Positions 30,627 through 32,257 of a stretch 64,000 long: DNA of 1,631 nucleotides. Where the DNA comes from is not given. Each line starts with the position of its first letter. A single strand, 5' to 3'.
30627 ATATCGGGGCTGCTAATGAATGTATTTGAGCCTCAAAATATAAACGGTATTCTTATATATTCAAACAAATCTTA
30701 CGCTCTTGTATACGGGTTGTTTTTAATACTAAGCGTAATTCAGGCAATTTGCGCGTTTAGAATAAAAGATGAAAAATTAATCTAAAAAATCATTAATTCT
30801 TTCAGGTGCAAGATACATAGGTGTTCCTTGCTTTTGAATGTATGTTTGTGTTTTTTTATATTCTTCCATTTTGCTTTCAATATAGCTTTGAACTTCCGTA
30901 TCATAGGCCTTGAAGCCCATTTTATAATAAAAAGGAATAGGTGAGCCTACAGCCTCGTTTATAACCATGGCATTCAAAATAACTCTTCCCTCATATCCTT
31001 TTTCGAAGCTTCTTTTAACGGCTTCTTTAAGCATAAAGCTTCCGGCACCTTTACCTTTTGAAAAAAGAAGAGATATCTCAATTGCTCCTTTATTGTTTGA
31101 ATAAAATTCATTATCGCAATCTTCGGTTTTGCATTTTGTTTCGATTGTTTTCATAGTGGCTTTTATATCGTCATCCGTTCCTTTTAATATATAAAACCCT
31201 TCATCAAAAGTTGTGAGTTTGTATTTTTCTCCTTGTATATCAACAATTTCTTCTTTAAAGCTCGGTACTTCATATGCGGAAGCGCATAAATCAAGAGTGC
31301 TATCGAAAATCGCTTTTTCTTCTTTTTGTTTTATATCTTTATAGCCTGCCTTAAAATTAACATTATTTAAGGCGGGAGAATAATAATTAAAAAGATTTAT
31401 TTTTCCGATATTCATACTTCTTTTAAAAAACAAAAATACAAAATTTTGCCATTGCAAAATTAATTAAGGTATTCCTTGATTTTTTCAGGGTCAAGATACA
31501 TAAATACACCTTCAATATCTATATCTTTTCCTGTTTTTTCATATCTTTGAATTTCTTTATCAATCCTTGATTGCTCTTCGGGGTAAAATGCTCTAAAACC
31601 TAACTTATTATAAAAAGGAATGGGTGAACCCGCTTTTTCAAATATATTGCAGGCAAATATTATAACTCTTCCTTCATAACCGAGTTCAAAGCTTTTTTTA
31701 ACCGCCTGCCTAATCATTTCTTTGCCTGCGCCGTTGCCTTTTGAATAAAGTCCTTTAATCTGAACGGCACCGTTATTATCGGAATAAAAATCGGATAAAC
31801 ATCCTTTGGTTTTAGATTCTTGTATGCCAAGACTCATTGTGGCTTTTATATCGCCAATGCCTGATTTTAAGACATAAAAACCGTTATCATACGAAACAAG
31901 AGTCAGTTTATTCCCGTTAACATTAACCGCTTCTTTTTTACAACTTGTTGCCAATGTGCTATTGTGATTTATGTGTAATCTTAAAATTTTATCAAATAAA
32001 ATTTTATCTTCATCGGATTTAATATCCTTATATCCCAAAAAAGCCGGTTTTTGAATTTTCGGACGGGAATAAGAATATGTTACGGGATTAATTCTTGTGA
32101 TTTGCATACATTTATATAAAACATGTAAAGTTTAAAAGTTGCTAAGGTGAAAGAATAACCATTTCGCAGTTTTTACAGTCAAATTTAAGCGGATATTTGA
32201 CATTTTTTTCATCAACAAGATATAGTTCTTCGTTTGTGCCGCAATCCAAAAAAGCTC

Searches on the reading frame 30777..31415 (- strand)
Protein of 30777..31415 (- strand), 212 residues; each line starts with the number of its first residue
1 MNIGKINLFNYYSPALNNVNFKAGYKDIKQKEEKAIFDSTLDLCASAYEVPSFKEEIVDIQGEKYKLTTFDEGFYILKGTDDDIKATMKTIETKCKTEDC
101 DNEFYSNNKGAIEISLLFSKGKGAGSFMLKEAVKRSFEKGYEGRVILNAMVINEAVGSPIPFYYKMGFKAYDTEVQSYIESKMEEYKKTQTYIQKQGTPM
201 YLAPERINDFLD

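Call 52: search_protein_families(library=pfam, proteins=[window:30777-31415:-], max_evalue=0.01)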
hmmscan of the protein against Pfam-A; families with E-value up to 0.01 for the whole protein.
window:30777-31415:- (212 aa): 1 family
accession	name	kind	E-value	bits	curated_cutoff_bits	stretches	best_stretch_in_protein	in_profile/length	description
PF00583.31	Acetyltransf_1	-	0.0026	18.4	20.7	0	120-168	72-116/116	Acetyltransferase (GNAT) family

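Call 62: search_protein_families(library=phrogs, proteins=[window:30777-31415:-], max_evalue=0.1)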
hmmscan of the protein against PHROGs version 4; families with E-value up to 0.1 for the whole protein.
window:30777-31415:- (212 aa): 0 families

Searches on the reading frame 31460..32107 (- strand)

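Call 52: search_protein_families(library=pfam, proteins=[window:31460-32107:-], max_evalue=0.01)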
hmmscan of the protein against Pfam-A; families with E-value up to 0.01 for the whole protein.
window:31460-32107:- (215 aa): 0 families

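Call 62: search_protein_families(library=phrogs, proteins=[window:31460-32107:-], max_evalue=0.1)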
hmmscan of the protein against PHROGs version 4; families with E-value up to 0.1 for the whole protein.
window:31460-32107:- (215 aa): 2 families
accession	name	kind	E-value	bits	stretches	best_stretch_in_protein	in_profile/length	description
phrog_1758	-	other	0.0024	18.8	1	122-187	111-170/184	acetyltransferase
phrog_36215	-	unknown function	0.032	15.6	0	23-76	17-70/79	-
